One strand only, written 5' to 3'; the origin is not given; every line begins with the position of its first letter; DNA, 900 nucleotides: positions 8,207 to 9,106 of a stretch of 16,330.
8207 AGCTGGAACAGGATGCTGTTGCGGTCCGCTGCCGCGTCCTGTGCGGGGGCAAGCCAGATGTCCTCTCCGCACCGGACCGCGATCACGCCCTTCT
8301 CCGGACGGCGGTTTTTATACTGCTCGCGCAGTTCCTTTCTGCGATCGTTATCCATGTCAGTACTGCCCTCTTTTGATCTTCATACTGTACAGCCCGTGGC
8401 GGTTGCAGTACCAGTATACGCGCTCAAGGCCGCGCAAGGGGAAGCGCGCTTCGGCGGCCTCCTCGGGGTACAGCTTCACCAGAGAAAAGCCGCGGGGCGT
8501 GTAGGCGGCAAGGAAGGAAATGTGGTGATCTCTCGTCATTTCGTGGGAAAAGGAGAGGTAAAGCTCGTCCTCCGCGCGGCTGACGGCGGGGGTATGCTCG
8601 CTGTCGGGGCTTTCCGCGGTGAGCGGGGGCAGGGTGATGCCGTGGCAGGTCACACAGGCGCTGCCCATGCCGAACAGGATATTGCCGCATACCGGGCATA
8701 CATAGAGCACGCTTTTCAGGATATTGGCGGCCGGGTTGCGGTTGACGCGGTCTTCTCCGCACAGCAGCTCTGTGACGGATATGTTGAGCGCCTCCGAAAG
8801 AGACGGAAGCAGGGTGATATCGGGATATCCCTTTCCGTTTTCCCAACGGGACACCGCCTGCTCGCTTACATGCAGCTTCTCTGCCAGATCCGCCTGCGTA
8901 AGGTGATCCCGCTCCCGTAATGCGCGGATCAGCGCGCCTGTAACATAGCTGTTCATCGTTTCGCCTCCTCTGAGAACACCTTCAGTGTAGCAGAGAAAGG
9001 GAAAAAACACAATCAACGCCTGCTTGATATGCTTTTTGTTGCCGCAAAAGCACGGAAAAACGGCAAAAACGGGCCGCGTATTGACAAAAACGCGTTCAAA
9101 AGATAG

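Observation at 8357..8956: XRE HTH fused to a complete desulfoferrodoxin-like metal module lacking the catalytic Lys: candidate redox/superoxide-sensing regulator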

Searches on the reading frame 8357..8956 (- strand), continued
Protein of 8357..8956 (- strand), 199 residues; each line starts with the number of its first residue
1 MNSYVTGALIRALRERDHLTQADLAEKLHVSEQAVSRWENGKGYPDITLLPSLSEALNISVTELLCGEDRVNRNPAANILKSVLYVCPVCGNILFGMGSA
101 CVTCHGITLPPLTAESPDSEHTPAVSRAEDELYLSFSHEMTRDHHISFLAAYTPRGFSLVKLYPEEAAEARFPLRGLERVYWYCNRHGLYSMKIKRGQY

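Call 17: find_encoding_contigs(protein=P0038, flank=6000, max_places=3)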
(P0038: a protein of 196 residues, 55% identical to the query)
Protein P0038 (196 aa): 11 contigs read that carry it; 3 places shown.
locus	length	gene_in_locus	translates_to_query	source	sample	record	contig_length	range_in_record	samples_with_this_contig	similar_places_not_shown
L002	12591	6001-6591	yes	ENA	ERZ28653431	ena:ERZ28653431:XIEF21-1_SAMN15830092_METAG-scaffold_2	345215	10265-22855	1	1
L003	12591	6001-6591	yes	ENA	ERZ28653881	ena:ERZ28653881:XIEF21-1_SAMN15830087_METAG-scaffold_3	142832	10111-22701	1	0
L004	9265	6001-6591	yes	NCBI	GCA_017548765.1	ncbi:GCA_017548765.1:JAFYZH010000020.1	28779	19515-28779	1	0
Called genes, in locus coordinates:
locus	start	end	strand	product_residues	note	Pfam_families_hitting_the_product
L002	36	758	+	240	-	PF00005:ABC_tran, PF02463:SMC_N (faint), PF13166:AAA_13 (faint), PF13304:AAA_21 (faint)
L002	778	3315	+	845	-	PF12704:MacB_PCD (weak), PF02687:FtsX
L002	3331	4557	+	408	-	PF01553:Acyltransferase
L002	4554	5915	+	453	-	PF03600:CitMHS (weak), PF03606:DcuC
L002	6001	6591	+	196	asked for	PF12844:HTH_19, PF13560:HTH_31, PF01381:HTH_3, PF13443:HTH_26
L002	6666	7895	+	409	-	PF01661:Macro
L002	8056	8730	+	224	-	-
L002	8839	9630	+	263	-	PF00561:Abhydrolase_1 (faint), PF12146:Hydrolase_4, PF12697:Abhydrolase_6 (weak), PF00326:Peptidase_S9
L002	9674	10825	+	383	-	PF00702:Hydrolase, PF13419:HAD_2, PF00583:Acetyltransf_1, PF13673:Acetyltransf_10, PF13508:Acetyltransf_7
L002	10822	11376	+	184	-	-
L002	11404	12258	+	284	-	-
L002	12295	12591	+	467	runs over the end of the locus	PF04167:DUF402, PF01636:APH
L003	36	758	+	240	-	PF00005:ABC_tran, PF02463:SMC_N (faint), PF13166:AAA_13 (faint), PF13304:AAA_21 (faint)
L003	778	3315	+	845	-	PF12704:MacB_PCD (weak), PF02687:FtsX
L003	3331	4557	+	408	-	PF01553:Acyltransferase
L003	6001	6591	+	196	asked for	PF12844:HTH_19, PF13560:HTH_31, PF01381:HTH_3, PF13443:HTH_26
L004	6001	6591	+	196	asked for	PF12844:HTH_19, PF13560:HTH_31, PF01381:HTH_3, PF13443:HTH_26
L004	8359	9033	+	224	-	-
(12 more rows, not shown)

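Call 18: find_encoding_contigs(protein=P0027, flank=6000, max_places=3)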
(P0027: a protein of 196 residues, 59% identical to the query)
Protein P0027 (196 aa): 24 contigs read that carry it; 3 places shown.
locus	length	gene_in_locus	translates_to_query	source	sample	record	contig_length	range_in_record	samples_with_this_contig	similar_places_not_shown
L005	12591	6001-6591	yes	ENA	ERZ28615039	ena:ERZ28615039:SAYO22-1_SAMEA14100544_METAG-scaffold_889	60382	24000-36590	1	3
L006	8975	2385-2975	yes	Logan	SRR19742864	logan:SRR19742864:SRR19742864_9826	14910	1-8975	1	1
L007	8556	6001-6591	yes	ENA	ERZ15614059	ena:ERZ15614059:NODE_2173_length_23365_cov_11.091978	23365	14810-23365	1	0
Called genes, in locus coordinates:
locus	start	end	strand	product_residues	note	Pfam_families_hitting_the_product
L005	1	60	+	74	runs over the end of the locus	-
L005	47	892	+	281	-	PF04383:KilA-N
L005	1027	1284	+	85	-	-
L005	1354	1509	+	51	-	-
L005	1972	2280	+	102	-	PF13404:HTH_AsnC-type (weak), PF13412:HTH_24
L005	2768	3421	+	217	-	PF18813:PBECR4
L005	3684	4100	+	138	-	PF11208:DUF2992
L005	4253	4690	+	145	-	PF20185:DUF6548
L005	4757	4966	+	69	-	-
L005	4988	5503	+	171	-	PF01965:DJ-1_PfpI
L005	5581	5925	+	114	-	PF00376:MerR, PF13411:MerR_1, PF06445:GyrI-like (weak)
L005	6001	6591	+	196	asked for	PF12844:HTH_19, PF13560:HTH_31, PF01381:HTH_3, PF13443:HTH_26 (weak)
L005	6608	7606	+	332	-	PF00710:Asparaginase, PF17763:Asparaginase_C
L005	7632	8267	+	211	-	PF00730:HhH-GPD, PF14520:HHH_5 (faint), PF00633:HHH (weak)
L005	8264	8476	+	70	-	-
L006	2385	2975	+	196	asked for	PF12844:HTH_19, PF13560:HTH_31, PF01381:HTH_3, PF13443:HTH_26 (weak)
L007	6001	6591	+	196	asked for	PF12844:HTH_19, PF13560:HTH_31, PF01381:HTH_3, PF13443:HTH_26 (weak)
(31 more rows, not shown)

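Call 20: find_related_loci(query=A1, collection=genome_contigs, flank=6000)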
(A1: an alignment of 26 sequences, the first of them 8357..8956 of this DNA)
Query A1 (199 aa) in genome_contigs; peptide patterns used: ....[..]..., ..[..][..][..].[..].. (x = any residue, [..] = any of these).
600 stretches matched a pattern (row limit reached: there are more); 537 encode a relative of the query (tblastn E <= 1e-3); the best 80 are kept; 80 distinct loci.
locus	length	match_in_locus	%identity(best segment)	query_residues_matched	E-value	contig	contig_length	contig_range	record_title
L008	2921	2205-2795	54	1-197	2e-77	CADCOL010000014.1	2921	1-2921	MAG: uncultured Lachnospiraceae bacterium isolate RUG14833 genome assembly, contig: RUG14833_asm_14, whole genome shotgu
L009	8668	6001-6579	58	1-193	1e-75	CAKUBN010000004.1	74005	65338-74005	MAG: uncultured Eubacteriales bacterium isolate REFINED_METABAT215_SUBJECT_CONTIGS_1500_ASSEMBLY_K77_MERGED__Pilot_MoBio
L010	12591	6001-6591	53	1-197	3e-75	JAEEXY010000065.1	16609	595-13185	MAG: Lachnospiraceae bacterium isolate Tb.RUG.532 NODE_15895_length_16609_cov_1.349533, whole genome shotgun sequence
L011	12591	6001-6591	52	1-197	1e-74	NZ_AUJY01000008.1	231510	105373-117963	Butyrivibrio hungatei NK4A153 G628DRAFT_scaffold00006.6_C, whole genome shotgun sequence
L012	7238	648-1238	55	1-197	1e-74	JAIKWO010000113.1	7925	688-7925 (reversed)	MAG: Lachnospiraceae bacterium isolate RUI431 k141_14567151_flag=0_multi=12.6705_len=7925, whole genome shotgun sequence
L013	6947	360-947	55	1-196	3e-74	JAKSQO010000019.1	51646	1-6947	MAG: Clostridia bacterium isolate Horse_feces231 MAG231_19, whole genome shotgun sequence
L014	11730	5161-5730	54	1-190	3e-74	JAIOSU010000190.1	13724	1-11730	MAG: Clostridiales bacterium isolate SMBSF52 bin_38_k127_477467, whole genome shotgun sequence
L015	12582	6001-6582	59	1-194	2e-74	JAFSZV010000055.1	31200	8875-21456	MAG: Clostridia bacterium isolate RGIG3624 Goat_Rumen.Co__c1692585, whole genome shotgun sequence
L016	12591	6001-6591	51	1-197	6e-74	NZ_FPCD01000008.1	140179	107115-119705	Butyrivibrio sp. M55, whole genome shotgun sequence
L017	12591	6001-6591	52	1-197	2e-73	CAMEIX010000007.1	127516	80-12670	MAG: uncultured Lachnospiraceae bacterium isolate SRR15057922_bin.30_metaWRAP_v1.3_MAG genome assembly, contig: ERZ10407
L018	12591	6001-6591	52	1-197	3e-73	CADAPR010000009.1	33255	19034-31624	MAG: uncultured Lachnospiraceae bacterium isolate RUG13505 genome assembly, contig: RUG13505_asm_9, whole genome shotgun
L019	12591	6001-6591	53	1-197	4e-73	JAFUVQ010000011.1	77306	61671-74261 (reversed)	MAG: Eubacterium sp. isolate RGIG4867 Roe_deer_Rumen-1__c2683, whole genome shotgun sequence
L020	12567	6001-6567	56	1-189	5e-73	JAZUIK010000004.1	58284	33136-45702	MAG: Bianqueaceae bacterium isolate T1900045265_TH20190035.MAGScoT_cleanbin_000011 SGB_5855_k141_328661, whole genome sh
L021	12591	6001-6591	53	1-197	1e-72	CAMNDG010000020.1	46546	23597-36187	MAG: uncultured Lachnospiraceae bacterium isolate SRR1222429_bin.95_metaWRAP_v1.3_MAG genome assembly, contig: NODE.1068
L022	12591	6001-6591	53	1-197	5e-73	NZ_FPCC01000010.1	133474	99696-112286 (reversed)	Butyrivibrio sp. INlla21, whole genome shotgun sequence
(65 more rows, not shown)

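Call 21: predict_structure(alignment_id=A1)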
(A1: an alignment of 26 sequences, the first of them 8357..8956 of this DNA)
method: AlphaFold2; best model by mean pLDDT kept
length: 199 residues; sequences in the alignment: 26
mean_pLDDT: 81.3   pTM: 0.55
mean pLDDT of the five models: 81.3, 78.1, 77.9, 76.6, 70.7
residues with pLDDT >= 90: 52; 70-90: 118; 50-70: 26; < 50: 3
segments of 3 or more residues with pLDDT < 50: 1-3
pLDDT, mean of each block of 10 residues (from residue 1): 62 90 95 91 84 86 67 56 74 71 75 84 91 89 87 82 82 90 88 81
secondary structure, 60 per line:
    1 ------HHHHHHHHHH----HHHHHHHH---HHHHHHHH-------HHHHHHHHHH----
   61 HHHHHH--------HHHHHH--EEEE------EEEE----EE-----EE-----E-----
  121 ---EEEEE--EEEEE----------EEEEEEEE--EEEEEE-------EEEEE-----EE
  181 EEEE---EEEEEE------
elements in order: H7-16 H21-28 H32-39 H47-56 H61-66 H75-80 E83-86 E93-96 E124-128 E131-135 E146-153 E156-161 E169-173 E179-184 E188-193
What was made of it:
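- On XRE / Cro-C1 helix-turn-helix regulators (Pfam HTH_3, PF01381): The AlphaFold model has helices 7-16, 21-28, 32-39, 47-56 and 61-66 (call 21).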

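Call 25: fold_search(model_id=the predicted structure, library=pdb)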
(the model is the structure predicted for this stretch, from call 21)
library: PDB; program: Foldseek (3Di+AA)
matches with E <= 10: 1248; with E <= 0.001: 65
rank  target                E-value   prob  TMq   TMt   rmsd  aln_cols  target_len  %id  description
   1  1y07_D                8.9e-09  1.00  0.49  0.76   2.5       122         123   26  Crystal structure of the superoxide reductase from Treponema pallidum (released 2005-11-22)
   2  1y07_B                1.8e-08  1.00  0.47  0.73   2.6       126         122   23  Crystal structure of the superoxide reductase from Treponema pallidum (released 2005-11-22)
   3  1y07_C                3.0e-08  1.00  0.49  0.75   2.6       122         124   25  Crystal structure of the superoxide reductase from Treponema pallidum (released 2005-11-22)
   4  1y07_A                5.8e-08  1.00  0.46  0.72   2.9       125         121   25  Crystal structure of the superoxide reductase from Treponema pallidum (released 2005-11-22)
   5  2ji2_A                2.0e-07  1.00  0.46  0.68   3.5       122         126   22  X-ray structure of E114A mutant of superoxide reductase from Desulfoarculus baarsii in the native, reduced form (released 2007-05-01)
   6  2ji1_A                2.4e-07  1.00  0.46  0.70   3.5       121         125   21  X-ray structure of wild-type superoxide reductase from Desulfoarculus baarsii (released 2007-05-01)
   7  2ji2_B                2.5e-07  1.00  0.46  0.69   3.5       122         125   22  X-ray structure of E114A mutant of superoxide reductase from Desulfoarculus baarsii in the native, reduced form (released 2007-05-01)
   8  1dfx                  8.5e-07  1.00  0.46  0.70   3.2       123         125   24  DESULFOFERRODOXIN FROM DESULFOVIBRIO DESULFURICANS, ATCC 27774 (released 1998-10-14)
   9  1vzg_A                1.8e-06  1.00  0.46  0.69   3.4       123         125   22  Structure of superoxide reductase bound to ferrocyanide and active site expansion upon X-ray induced photoreduction (released 2004-08-27)
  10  1zz6_A                1.6e-05  1.00  0.28  0.31  15.0       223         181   13  Crystal Structure of Apo-HppE (released 2005-07-26)
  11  1y9q                  3.2e-05  1.00  0.30  0.33  13.7       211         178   11  Crystal Structure of HTH_3 family Transcriptional Regulator from Vibrio cholerae (released 2005-01-04)
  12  2bnn_B                4.1e-05  1.00  0.30  0.31  14.0       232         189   15  The structure of Hydroxypropylphosphonic acid epoxidase from S. wedmorenis in complex with fosfomycin (released 2005-10-05)
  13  1zz8_A                4.6e-05  1.00  0.28  0.29  14.6       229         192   13  Crystal Structure of FeII HppE in Complex with Substrate Form 2 (released 2005-07-26)
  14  1zzb_A                5.1e-05  1.00  0.29  0.32  13.7       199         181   14  Crystal Structure of CoII HppE in Complex with Substrate (released 2005-07-26)
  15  2bno_A                5.5e-05  1.00  0.30  0.31  14.3       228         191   14  The structure of Hydroxypropylphosphonic acid epoxidase from S. wedmorenis. (released 2005-10-05)
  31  3jxb_C                2.5e-04  1.00  0.31  0.88   2.3        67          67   37  Crystal structure of the P22 c2 repressor protein in complex with synthetic operator 9C (released 2010-01-19)
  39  2r1j_L                3.2e-04  1.00  0.31  0.89   1.3        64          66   38  Crystal Structure of the P22 c2 Repressor protein in complex with the synthetic operator 9T (released 2008-04-29)
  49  3jxb_D                4.2e-04  1.00  0.31  0.91   1.3        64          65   38  Crystal structure of the P22 c2 repressor protein in complex with synthetic operator 9C (released 2010-01-19)
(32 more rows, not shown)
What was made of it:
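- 8759..8938 (-): XRE/Cro-C1 helix-turn-helix domain (residues 7-66). The recognition helix begins S31-E32-Q33. Foldseek matches P22 c2 and 434 repressor with TM 0.85-0.91 (call 25).
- On XRE / Cro-C1 helix-turn-helix regulators (Pfam HTH_3, PF01381): Foldseek TM is 0.85-0.91 to P22 c2 and 434 repressor (call 25).
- Closest known: Treponema pallidum class III SOR. Same: Best structural match (TM 0.76, rmsd 2.5 A, call 25).
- Closest known: XRE-HTH fused to a metal-binding beta-barrel. Same: Same logic of an N-terminal XRE-type HTH followed by a His-rich Fe(II)-binding beta domain (call 25).
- Closest known: Phage-type repressors P22 c2, 434 cI and lambda cI at OR2/PRM. Same: The HTH fold is very close (TM 0.85-0.91, call 25).
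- Checked: The AlphaFold model (pLDDT 81, call 21) superposes on solved SORs with TM 0.68-0.76 and rmsd 2.5-3.5 A (call 25).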

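Call 26: search_solved_structures(query=A1, max_evalue=0.01, show_alignments=5)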
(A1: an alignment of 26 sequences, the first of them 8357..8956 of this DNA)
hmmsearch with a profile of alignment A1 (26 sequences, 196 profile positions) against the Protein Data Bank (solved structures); distinct sequences matched with E-value up to 0.01: 58.
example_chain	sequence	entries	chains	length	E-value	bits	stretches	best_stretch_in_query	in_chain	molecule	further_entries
2ji2_A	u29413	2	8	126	6.6e-15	58.4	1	81-192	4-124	Desulfoferrodoxin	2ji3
2ji1_A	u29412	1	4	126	1.2e-14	57.6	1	81-192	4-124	Desulfoferrodoxin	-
1vzg_A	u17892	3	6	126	2.6e-14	56.5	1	81-192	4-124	DESULFOFERRODOXIN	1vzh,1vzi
1dfx_A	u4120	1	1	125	1.3e-11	47.7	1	83-192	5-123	DESULFOFERRODOXIN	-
1adr_A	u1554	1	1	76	4.9e-08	36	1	1-69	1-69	P22 C2 REPRESSOR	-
8tac_A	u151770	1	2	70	5.5e-08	35.8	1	7-59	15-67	DBP48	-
1y07_A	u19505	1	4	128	8.2e-08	35.3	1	109-191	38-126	desulfoferrodoxin (rbo)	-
9k3w_A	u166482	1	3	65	8.8e-08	35.2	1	9-65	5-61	Transcriptional regulator, PbsX family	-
2r1j_L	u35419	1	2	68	1.2e-07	34.8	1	1-67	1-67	Repressor protein C2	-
2mez_A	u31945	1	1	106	2.3e-07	33.8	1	8-67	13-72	Multiprotein Bridging Factor (MBP-like)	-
2p5t_A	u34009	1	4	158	3e-07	33.5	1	6-73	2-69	Putative transcriptional regulator PezA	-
9sf2_A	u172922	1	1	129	6.6e-07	32.3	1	6-68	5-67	Transcriptional regulator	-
3jxb_C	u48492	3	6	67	6.8e-07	32.3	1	4-68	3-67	Repressor protein C2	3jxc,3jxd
1sq8_A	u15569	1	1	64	1.2e-05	28.2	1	6-67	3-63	dh434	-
3bs3_A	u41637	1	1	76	1.6e-05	27.8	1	9-68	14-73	Putative DNA-binding protein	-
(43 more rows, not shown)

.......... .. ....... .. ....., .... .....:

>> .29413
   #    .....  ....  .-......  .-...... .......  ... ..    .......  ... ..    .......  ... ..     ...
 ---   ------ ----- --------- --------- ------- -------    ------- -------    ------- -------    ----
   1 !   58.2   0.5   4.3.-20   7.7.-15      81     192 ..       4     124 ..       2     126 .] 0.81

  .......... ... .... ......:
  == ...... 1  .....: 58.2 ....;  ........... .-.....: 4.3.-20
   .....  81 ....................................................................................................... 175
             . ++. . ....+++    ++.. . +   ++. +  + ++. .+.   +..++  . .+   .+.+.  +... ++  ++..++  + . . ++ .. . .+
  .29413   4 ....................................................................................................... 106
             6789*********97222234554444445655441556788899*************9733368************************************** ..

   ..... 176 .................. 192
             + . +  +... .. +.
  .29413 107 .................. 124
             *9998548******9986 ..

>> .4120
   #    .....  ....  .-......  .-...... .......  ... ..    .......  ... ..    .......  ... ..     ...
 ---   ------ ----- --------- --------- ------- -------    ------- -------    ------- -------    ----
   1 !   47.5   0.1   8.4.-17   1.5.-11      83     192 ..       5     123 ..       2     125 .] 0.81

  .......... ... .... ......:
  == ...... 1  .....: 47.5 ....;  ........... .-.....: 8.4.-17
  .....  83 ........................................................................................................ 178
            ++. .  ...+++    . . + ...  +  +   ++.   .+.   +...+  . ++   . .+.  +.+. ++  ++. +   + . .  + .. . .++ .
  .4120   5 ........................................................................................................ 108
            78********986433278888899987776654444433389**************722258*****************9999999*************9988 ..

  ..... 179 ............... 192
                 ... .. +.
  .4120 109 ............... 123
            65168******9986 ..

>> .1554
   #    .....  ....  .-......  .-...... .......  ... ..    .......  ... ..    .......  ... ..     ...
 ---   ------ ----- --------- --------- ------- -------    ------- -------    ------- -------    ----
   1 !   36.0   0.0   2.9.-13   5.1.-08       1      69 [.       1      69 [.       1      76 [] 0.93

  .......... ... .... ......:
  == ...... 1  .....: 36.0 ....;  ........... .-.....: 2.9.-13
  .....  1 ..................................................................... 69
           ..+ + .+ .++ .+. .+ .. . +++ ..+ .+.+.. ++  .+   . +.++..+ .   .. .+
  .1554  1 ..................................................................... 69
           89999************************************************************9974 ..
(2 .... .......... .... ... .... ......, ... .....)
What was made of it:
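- On Superoxide reductase / desulfoferrodoxin (PF01880, TIGR00320): Homology itself is clear at profile level (E=6.6e-15, call 26).
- Closest known: Desulfoferrodoxin / 2Fe-SOR. Same: Ligand positions are colinear (calls 25, 26).
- Checked: A profile of 26 family members hits D. baarsii desulfoferrodoxin at E=6.6e-15 over residues 81-192, with every ligand column aligned (call 26).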

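Call 43: find_encoding_contigs(protein=P0002, flank=3000, max_places=4)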
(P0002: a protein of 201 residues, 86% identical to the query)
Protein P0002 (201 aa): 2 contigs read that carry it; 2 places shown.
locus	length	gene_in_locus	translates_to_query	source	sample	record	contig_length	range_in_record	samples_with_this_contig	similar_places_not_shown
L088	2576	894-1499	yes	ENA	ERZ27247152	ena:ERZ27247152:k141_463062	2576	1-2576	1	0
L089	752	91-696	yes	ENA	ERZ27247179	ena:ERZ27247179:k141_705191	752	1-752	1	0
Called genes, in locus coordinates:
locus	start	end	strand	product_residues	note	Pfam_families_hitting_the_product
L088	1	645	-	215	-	?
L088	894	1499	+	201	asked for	PF12844:HTH_19, PF13560:HTH_31, PF01381:HTH_3, PF13443:HTH_26 (weak)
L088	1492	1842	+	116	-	-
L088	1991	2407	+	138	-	-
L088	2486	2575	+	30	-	?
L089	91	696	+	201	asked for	PF12844:HTH_19, PF13560:HTH_31, PF01381:HTH_3, PF13443:HTH_26 (weak)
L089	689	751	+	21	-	?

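Call 44: find_encoding_contigs(protein=P0001, flank=3000, max_places=4)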
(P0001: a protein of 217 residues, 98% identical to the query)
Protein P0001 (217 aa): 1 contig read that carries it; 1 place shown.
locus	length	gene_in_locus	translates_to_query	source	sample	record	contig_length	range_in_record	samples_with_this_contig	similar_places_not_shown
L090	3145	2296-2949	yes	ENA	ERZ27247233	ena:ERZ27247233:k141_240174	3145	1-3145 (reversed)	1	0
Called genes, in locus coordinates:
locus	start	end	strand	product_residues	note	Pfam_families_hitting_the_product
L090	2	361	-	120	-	?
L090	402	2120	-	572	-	PF04294:VanW, PF07501:G5 (weak)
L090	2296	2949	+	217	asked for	PF01381:HTH_3, PF12844:HTH_19, PF13443:HTH_26 (weak), PF13560:HTH_31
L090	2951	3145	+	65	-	?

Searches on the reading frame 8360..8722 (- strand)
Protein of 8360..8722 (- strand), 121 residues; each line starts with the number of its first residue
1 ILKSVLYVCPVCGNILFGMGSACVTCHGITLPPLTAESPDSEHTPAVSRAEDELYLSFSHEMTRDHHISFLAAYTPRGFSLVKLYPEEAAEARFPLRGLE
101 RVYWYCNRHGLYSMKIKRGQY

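Call 41: search_protein_representatives(protein=window:8360-8722:-)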
Query: 121 residues. Proteins with E-value up to 0.001 (for the whole library): 921; up to 1e-10: 299; up to 1e-30: 10. The best 150 are listed.
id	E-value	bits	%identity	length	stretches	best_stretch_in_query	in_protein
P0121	3.9e-35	137.0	53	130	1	2-116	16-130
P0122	4.0e-35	137.0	48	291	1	2-119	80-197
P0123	2.9e-34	134.2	54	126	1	3-115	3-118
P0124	5.3e-34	133.3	51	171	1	2-113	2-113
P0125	6.4e-34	133.1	50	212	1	2-117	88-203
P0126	6.6e-33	129.8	48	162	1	2-117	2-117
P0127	7.9e-33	129.5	47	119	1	2-117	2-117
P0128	8.0e-33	129.5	48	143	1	8-117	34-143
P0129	1.6e-32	128.6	51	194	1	1-115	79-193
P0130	2.3e-32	128.1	46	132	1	2-116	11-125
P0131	1.1e-30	122.6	46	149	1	2-117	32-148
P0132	2.6e-30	121.4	50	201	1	2-116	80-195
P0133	3.3e-30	121.1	46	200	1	2-120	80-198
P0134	1.2e-29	119.3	45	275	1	2-119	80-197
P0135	2.7e-29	118.1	49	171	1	8-114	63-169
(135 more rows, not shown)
